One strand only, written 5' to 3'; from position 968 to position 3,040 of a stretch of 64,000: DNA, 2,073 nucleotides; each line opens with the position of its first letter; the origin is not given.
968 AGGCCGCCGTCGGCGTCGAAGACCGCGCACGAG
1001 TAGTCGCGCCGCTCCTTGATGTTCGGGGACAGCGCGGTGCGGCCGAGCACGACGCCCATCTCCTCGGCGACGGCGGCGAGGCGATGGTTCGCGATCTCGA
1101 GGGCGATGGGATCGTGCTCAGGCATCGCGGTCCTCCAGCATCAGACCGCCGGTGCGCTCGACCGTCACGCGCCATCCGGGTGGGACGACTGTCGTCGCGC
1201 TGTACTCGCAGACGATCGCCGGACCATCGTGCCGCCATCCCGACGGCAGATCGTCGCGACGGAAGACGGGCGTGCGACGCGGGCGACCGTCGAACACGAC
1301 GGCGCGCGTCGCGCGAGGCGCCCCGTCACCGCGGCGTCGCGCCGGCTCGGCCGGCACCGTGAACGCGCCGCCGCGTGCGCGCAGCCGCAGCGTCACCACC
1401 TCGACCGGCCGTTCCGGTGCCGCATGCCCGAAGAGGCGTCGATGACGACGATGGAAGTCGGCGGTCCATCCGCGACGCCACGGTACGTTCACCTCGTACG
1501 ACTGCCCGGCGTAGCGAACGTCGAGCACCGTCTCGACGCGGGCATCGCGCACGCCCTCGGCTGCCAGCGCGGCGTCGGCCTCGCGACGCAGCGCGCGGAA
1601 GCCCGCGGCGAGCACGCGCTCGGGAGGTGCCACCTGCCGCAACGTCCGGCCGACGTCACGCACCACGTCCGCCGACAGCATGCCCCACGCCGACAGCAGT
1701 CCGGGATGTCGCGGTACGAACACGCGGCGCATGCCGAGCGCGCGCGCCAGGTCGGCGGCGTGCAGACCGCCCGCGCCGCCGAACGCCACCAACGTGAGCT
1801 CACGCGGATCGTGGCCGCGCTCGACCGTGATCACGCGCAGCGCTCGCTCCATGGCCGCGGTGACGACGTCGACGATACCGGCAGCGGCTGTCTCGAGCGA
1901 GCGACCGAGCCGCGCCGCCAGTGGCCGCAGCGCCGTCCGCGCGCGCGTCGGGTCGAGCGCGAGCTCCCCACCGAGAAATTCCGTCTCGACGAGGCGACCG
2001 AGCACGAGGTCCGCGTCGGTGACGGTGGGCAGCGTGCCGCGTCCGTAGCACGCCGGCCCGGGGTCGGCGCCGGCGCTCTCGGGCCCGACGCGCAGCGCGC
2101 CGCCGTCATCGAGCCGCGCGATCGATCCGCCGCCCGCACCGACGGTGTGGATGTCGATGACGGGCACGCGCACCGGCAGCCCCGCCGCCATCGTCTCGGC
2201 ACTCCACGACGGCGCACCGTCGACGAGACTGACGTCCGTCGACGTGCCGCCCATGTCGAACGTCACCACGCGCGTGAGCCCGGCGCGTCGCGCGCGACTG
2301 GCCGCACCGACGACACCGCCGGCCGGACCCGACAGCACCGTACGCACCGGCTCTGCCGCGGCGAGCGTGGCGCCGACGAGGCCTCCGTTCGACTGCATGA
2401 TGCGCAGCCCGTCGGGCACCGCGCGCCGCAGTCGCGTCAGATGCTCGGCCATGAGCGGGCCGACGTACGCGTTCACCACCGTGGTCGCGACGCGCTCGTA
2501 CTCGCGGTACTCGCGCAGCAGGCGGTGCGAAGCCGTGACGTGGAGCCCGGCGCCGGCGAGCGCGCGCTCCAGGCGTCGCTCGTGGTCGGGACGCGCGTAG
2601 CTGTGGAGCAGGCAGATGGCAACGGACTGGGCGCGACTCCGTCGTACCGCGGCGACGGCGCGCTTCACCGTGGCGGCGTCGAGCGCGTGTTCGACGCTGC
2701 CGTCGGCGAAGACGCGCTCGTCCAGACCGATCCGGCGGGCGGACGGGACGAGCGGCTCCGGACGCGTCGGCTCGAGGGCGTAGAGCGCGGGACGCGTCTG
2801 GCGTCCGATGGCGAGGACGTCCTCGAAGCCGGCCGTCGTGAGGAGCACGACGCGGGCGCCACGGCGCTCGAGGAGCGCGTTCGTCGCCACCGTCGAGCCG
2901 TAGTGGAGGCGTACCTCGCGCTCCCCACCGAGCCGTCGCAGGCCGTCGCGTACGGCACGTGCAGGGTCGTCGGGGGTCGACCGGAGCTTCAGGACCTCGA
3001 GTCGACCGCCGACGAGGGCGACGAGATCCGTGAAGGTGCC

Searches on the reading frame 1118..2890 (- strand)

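Call 39: search_protein_families(library=pfam, max_evalue=0.00001, proteins=[window:1118-2890:-])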
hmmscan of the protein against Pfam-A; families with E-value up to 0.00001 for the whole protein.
window:1118-2890:- (590 aa): 2 families
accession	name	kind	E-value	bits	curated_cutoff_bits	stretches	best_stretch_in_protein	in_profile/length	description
PF01968.24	Hydantoinase_A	-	1.1e-94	317.4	22.9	1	133-412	1-290/291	Hydantoinase/oxoprolinase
PF05378.19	Hydant_A_N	-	2.8e-31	109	25.2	1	2-111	67-172/176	Hydantoinase/oxoprolinase N-terminal region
